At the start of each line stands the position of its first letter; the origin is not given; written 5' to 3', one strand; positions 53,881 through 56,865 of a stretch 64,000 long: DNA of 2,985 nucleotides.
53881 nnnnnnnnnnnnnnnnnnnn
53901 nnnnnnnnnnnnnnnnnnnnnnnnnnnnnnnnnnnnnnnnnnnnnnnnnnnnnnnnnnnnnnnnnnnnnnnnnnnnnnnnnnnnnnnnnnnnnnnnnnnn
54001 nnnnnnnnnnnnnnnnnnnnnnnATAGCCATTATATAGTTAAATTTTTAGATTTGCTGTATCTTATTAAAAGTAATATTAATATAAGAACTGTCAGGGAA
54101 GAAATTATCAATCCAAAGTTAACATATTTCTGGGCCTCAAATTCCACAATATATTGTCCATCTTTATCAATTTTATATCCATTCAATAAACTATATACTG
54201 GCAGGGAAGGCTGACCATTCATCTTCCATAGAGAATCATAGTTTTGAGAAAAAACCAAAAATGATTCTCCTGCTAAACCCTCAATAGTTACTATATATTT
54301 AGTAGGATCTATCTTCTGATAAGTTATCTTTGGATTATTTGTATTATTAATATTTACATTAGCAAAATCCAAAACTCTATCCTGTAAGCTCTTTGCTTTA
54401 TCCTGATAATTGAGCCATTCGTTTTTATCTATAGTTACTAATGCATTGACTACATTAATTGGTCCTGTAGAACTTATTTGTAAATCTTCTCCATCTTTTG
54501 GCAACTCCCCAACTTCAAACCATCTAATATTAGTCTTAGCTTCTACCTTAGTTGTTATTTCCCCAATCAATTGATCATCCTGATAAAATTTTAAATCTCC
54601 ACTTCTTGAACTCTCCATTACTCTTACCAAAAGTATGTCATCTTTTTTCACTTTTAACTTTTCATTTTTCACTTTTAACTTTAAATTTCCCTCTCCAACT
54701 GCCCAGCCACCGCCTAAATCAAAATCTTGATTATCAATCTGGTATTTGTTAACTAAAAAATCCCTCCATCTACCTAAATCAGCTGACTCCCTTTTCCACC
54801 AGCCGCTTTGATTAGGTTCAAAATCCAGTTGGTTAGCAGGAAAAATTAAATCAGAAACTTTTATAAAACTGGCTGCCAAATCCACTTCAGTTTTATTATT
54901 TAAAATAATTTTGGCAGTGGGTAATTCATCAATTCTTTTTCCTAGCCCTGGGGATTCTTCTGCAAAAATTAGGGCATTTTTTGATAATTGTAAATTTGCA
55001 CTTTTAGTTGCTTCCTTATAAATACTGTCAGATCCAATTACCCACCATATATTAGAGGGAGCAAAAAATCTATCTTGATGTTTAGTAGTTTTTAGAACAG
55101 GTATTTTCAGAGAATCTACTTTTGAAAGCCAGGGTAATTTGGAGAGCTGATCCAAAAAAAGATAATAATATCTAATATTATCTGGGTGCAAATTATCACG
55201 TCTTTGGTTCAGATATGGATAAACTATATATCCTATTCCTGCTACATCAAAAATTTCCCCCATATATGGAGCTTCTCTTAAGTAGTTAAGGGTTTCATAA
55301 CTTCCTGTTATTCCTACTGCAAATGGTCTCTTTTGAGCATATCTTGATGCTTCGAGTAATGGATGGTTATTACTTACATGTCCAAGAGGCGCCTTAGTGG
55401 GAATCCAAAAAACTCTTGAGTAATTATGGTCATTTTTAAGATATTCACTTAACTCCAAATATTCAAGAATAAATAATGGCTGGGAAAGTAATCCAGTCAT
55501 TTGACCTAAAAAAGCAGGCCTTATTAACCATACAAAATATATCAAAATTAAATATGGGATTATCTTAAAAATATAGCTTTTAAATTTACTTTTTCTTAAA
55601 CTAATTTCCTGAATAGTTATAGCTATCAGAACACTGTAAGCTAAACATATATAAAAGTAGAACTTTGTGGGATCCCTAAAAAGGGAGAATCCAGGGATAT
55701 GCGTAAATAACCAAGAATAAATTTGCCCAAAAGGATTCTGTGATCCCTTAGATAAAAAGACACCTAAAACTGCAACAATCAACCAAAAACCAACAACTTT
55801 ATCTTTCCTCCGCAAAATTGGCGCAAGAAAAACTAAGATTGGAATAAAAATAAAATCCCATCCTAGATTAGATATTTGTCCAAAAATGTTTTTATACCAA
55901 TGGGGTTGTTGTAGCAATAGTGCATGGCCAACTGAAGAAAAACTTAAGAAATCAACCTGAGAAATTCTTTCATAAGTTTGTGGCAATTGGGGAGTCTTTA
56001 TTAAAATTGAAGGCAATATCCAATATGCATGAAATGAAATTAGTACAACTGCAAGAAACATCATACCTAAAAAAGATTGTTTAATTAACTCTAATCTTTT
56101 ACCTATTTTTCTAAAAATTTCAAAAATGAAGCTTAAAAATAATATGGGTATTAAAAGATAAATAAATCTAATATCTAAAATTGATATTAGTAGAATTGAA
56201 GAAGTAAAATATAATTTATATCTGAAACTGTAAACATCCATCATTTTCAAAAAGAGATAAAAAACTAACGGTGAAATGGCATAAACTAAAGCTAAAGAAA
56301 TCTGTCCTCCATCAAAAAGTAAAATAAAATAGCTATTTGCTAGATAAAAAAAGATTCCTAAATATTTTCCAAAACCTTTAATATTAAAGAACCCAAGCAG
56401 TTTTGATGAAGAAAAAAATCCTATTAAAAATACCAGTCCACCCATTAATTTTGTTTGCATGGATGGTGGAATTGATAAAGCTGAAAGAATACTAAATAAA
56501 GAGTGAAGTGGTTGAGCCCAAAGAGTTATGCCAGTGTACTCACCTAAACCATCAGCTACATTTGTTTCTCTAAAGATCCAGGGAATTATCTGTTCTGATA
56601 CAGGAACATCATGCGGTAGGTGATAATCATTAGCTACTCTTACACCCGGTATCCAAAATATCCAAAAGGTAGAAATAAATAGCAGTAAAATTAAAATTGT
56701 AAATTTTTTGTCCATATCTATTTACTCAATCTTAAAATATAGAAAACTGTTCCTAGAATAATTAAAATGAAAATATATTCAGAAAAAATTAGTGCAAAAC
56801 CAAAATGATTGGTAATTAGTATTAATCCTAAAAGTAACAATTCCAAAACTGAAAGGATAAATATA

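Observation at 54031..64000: Operon of three giant paralogous membrane proteins interleaved with tiny TM proteins at the end of the glycan island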

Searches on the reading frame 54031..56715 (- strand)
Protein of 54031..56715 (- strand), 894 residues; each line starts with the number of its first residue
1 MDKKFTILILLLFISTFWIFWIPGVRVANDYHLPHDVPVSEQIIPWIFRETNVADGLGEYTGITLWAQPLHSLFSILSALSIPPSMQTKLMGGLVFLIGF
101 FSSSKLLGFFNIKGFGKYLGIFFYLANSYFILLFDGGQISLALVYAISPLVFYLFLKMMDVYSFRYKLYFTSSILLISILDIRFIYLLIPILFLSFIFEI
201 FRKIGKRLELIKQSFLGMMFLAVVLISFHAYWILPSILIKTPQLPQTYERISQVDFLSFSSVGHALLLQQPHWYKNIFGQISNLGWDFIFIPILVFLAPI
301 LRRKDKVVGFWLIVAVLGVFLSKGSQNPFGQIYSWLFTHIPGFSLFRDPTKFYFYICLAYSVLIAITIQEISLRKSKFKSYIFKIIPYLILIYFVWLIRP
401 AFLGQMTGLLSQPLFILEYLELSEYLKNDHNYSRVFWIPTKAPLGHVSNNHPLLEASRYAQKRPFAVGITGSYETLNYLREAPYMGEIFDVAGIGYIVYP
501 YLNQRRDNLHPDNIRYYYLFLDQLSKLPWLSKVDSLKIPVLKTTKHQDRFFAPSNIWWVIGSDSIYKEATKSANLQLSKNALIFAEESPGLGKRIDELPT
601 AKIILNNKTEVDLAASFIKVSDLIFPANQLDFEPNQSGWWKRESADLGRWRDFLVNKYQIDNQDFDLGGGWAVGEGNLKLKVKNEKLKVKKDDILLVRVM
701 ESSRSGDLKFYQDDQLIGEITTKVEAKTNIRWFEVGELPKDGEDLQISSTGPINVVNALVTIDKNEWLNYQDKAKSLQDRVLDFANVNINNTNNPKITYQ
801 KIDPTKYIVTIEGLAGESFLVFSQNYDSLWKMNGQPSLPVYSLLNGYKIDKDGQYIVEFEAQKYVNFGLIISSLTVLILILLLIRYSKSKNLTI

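Call 7: search_protein_families(library=pfam, proteins=[window:54031-56715:-], max_evalue=1)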
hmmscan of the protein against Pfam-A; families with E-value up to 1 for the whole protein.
window:54031-56715:- (894 aa): 1 family
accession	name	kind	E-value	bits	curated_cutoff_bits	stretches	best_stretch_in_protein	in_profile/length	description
PF07214.17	DUF1418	-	0.12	12.7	22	0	213-238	14-39/94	Protein of unknown function (DUF1418)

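Call 8: search_protein_families(library=ncbifam, proteins=[window:54031-56715:-], max_evalue=1)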
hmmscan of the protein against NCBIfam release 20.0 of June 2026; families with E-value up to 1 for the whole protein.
window:54031-56715:- (894 aa): 2 families
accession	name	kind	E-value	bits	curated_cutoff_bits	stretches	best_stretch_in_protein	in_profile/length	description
NF053599.1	transp_MmpA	equivalog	1.1e-09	37.4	210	1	293-374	261-343/543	MmpA family trehalose lipid delivery protein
NF007884.0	PRK10591.1-2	equivalog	0.22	11.6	147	0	214-237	15-38/96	hypothetical protein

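Call 17: search_solved_structures(query=window:54031-56715:-, max_evalue=10, show_alignments=2)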
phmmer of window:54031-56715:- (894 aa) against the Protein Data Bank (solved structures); distinct sequences matched with E-value up to 10: 0.

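Call 22: find_homologous_proteins(query=window:54031-56715:-)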
Query window:54031-56715:- (894 aa): 321 proteins with E <= 0.001 among 8000 candidates; the best 120 are listed.
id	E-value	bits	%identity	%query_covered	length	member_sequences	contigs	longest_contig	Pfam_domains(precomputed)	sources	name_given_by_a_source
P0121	0.0e+0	2017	100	100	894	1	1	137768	-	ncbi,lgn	-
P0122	0.0e+0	1371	69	98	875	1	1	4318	-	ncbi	-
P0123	0.0e+0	1333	66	99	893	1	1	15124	-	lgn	-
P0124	0.0e+0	1330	67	99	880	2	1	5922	-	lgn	-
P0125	0.0e+0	1307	66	98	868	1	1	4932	-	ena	-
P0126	0.0e+0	1248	60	99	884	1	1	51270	-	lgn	-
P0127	0.0e+0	1214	60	99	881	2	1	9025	-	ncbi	-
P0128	0.0e+0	1195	61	98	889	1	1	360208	-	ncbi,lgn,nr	ncbi:MAG: hypothetical protein Q8P92_02185 [Candidatus Daviesbacteria bacterium]|nr:hypothetical pro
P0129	0.0e+0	1169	60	98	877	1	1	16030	-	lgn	-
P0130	0.0e+0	1165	58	99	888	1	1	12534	-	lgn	-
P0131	0.0e+0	1157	59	99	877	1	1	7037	-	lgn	-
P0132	0.0e+0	1154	58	99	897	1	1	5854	-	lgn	-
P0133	0.0e+0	1148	56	99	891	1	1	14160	-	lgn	-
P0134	0.0e+0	1147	58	99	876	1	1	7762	-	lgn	-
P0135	0.0e+0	1143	59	98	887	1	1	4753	-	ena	-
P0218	2.1e-270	918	50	97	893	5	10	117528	-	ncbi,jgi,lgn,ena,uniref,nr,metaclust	ncbi:hypothetical protein A3B45_00245 [Candidatus Daviesbacteria bacterium RIFCSPLOWO2_01_FULL_39_12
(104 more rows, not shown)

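Call 24: find_encoding_contigs(protein=P0218, flank=10000, max_places=3)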
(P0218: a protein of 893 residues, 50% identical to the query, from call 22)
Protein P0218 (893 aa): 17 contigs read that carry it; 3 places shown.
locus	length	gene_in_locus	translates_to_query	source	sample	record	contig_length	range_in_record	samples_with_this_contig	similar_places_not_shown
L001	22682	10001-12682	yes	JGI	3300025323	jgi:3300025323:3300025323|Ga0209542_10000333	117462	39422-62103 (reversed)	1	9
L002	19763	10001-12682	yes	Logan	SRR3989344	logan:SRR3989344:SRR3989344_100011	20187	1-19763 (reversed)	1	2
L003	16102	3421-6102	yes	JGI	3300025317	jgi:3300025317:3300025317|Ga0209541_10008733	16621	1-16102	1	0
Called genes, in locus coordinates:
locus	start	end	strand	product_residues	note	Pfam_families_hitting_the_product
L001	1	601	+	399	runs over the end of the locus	PF00534:Glycos_transf_1, PF13692:Glyco_trans_1_4, PF13524:Glyco_trans_1_2 (weak)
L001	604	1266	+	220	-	PF01728:FtsJ (weak), PF05175:MTS (weak), PF07021:MetW, PF13489:Methyltransf_23, PF08241:Methyltransf_11, PF08242:Methyltransf_12, PF13649:Methyltransf_25, PF13847:Methyltransf_31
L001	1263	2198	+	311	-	PF00535:Glycos_transf_2, PF10111:Glyco_tranf_2_2, PF13641:Glyco_tranf_2_3, PF13632:Glyco_trans_2_3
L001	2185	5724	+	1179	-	PF18915:DUF5667 (weak)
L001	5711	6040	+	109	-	-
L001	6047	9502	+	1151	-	-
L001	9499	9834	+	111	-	-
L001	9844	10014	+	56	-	-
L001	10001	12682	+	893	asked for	-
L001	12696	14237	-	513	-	-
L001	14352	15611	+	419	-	PF01943:Polysacc_synt, PF13440:Polysacc_synt_3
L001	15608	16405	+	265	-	PF00535:Glycos_transf_2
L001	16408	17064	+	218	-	PF01209:Ubie_methyltran, PF03141:Methyltransf_29 (weak), PF13489:Methyltransf_23, PF07021:MetW, PF13847:Methyltransf_31, PF08241:Methyltransf_11, PF08242:Methyltransf_12, PF13649:Methyltransf_25, +2 more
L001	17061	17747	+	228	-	PF05401:NodS, PF13489:Methyltransf_23, PF08241:Methyltransf_11, PF08242:Methyltransf_12, PF13649:Methyltransf_25, PF13847:Methyltransf_31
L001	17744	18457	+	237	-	PF00535:Glycos_transf_2, PF10111:Glyco_tranf_2_2 (weak)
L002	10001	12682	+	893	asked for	-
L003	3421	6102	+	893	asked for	-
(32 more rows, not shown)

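Call 29: search_protein_families(library=pfam, alignment_id=A2, max_evalue=0.1)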
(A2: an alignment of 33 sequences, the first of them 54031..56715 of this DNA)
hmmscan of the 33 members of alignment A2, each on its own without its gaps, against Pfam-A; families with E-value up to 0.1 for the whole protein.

A. member 1, window:54031-56715:- (894 aa): 0 families

B. families by the number of members that match (of 33 scanned): 7 families
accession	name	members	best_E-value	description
PF11847.13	GT-C_AftD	4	0.0047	Alpha-(1->3)-arabinofuranosyltransferase, N-terminal GT-C domain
PF22235.1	FAS1_thioest_ins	2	0.067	Fatty acid synthase subunit beta, insertion domain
PF03896.21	TRAP_alpha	1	0.015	Translocon-associated protein (TRAP), alpha subunit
PF23623.1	GBD_IRG7_N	1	0.036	IRG7 N-terminal galactose binding domain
PF02373.28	JmjC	1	0.072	JmjC domain, hydroxylase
PF10949.13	DUF2777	1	0.075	Protein of unknown function (DUF2777)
PF12700.13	HlyD_2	1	0.092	HlyD family secretion protein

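Call 36: find_encoding_contigs(protein=P0121, flank=10000, max_places=3)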
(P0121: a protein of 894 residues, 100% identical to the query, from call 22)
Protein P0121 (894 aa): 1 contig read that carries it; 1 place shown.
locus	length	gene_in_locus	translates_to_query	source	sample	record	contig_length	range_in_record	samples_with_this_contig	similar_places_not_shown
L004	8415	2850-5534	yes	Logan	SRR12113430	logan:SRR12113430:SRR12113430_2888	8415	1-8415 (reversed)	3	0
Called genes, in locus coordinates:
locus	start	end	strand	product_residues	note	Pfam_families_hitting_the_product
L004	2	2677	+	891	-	?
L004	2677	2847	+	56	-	-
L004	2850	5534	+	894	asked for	-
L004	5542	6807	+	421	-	PF01943:Polysacc_synt, PF13440:Polysacc_synt_3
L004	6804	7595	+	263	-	PF00535:Glycos_transf_2, PF10111:Glyco_tranf_2_2 (weak)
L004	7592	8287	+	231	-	PF01209:Ubie_methyltran (faint), PF13489:Methyltransf_23, PF05401:NodS, PF08241:Methyltransf_11, PF08242:Methyltransf_12, PF13649:Methyltransf_25, PF13847:Methyltransf_31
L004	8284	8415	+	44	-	?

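Call 40: find_related_loci(query=A2, collection=genome_contigs, flank=10000)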
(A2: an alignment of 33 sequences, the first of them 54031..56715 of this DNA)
Query A2 (894 aa) in genome_contigs; peptide patterns used: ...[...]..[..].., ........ (x = any residue, [..] = any of these).
155 stretches matched a pattern; 76 encode a relative of the query (tblastn E <= 1e-3); 76 distinct loci.
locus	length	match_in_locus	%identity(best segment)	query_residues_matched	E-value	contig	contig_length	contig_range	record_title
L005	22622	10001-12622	61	5-881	0e+0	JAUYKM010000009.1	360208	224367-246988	MAG: Candidatus Daviesbacteria bacterium isolate C24_metabat.bin.195_sub C24_k141_65138, whole genome shotgun sequence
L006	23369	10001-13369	56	3-884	0e+0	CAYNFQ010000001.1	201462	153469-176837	MAG TPA_asm: uncultured Gammaproteobacteria bacterium isolate binchicken_co110_279 genome assembly, contig: NODE_160_len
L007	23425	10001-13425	58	21-889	0e+0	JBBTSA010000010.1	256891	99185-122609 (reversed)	MAG: Patescibacteria group bacterium isolate H51-bin048_1 H51_bin048_1_000000000010, whole genome shotgun sequence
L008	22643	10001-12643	56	2-885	0e+0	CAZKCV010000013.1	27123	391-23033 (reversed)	MAG TPA_asm: uncultured Gammaproteobacteria bacterium isolate binchicken_co251_142 genome assembly, contig: NODE_2416_le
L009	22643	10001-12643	56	2-885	0e+0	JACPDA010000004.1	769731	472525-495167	MAG: Candidatus Daviesbacteria bacterium isolate NC_groundwater_297_Ag_B-0.1um_41_14 S7_GD2017_3_B1_scaffold_1, whole ge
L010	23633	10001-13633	56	4-890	0e+0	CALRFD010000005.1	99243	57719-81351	MAG: Patescibacteria group bacterium isolate Ike-100m-12 genome assembly, contig: Ike-100-c67, whole genome shotgun sequ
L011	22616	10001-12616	55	7-890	0e+0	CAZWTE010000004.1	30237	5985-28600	MAG TPA_asm: uncultured Gammaproteobacteria bacterium isolate binchicken_co144_909 genome assembly, contig: NODE_3165_le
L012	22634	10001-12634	56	10-888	0e+0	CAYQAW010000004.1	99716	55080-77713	MAG TPA_asm: uncultured Gammaproteobacteria bacterium isolate binchicken_co251_588 genome assembly, contig: NODE_321_len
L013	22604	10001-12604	53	15-888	0e+0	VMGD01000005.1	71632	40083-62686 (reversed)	MAG: Microgenomates group bacterium Gr01-1014_7 G01um10147_scaffold_112, whole genome shotgun sequence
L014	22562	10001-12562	52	17-874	0e+0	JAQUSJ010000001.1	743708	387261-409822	MAG: Candidatus Daviesbacteria bacterium isolate STD1_94 NODE_9_length_743708_cov_15.213565_Sandtown_D1, whole genome sh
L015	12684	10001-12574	50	15-877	0e+0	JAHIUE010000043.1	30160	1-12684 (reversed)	MAG: Patescibacteria group bacterium isolate MM_PC_MetaG.mb.24 MM_PC_MetaG.mb.24_k141_772473, whole genome shotgun seque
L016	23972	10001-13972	52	2-883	0e+0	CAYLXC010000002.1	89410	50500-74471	MAG TPA_asm: uncultured Gammaproteobacteria bacterium isolate SRP178908_co2_35 genome assembly, contig: NODE_37_length_8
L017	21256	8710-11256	50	17-876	0e+0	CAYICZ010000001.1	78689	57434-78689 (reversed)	MAG TPA_asm: uncultured Gammaproteobacteria bacterium isolate ERP119705_co18_1 genome assembly, contig: NODE_196_length_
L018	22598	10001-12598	50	13-876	0e+0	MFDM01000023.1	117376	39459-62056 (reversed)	MAG: Candidatus Daviesbacteria bacterium RIFCSPLOWO2_01_FULL_39_12 rifcsplowo2_01_scaffold_352, whole genome shotgun seq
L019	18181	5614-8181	52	15-874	0e+0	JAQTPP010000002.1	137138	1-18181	MAG: Candidatus Daviesbacteria bacterium isolate STB_119 NODE_302_length_137138_cov_5.464744_Sandtown_B, whole genome sh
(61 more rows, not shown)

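Call 60: predict_structure(alignment_id=A2)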
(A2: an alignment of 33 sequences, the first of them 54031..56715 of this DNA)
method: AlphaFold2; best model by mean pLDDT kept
length: 894 residues; sequences in the alignment: 33
mean_pLDDT: 85.1   pTM: 0.82
mean pLDDT of the five models: 85.1, 84.1, 82.2, 81.3, 78.1
residues with pLDDT >= 90: 421; 70-90: 365; 50-70: 85; < 50: 23
segments of 3 or more residues with pLDDT < 50: 245-256, 273-275, 891-894
pLDDT, mean of each block of 10 residues (from residue 1): 84 89 69 58 85 77 88 85 84 93 96 94 92 85 94 94 91 95 90 92 89 92 96 90 50 52 87 53 78 95 93 95 83 80 72 93 96 70 87 92 81 82 89 88 77 83 69 61 83 93 79 89 91 92 93 91 85 87 84 88 91 91 87 82 66 82 71 91 71 91 92 91 86 92 88 92 93 93 70 80 94 87 93 93 92 95 94 96 82 39
secondary structure, 60 per line:
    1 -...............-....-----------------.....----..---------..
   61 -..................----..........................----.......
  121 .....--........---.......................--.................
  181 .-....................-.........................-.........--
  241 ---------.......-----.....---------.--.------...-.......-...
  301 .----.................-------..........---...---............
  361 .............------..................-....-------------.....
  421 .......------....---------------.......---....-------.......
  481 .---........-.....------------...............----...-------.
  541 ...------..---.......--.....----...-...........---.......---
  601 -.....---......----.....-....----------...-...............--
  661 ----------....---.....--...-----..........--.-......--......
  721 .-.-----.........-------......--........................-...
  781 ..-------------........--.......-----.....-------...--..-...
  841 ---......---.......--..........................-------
elements in order (helices of 4 or more, strands of 3 or more residues): H2-16 H18-21 H39-43 H62-79 H84-109 H114-125 H128-135 H139-161 H164-181 H183-202 H204-228 H230-238 H250-256 H262-266 H290-296 H298-301 H306-322 H330-339 H349-373 H380-397 H399-402 H416-427 E434-437 E453-455 H456-459 H463-466 H474-481 H485-492 E494-498 H511-525 E530-532 E540-543 E555-561 H564-568 E580-584 H591-597 E602-606 H610-615 H626-629 E640-642 H644-658 E671-674 E678-682 E693-702 E707-712 E715-721 E729-737 E745-750 E753-763 H764-776 E796-803 E806-812 E818-822 E830-832 E838-840 E844-849 E853-859 H862-887
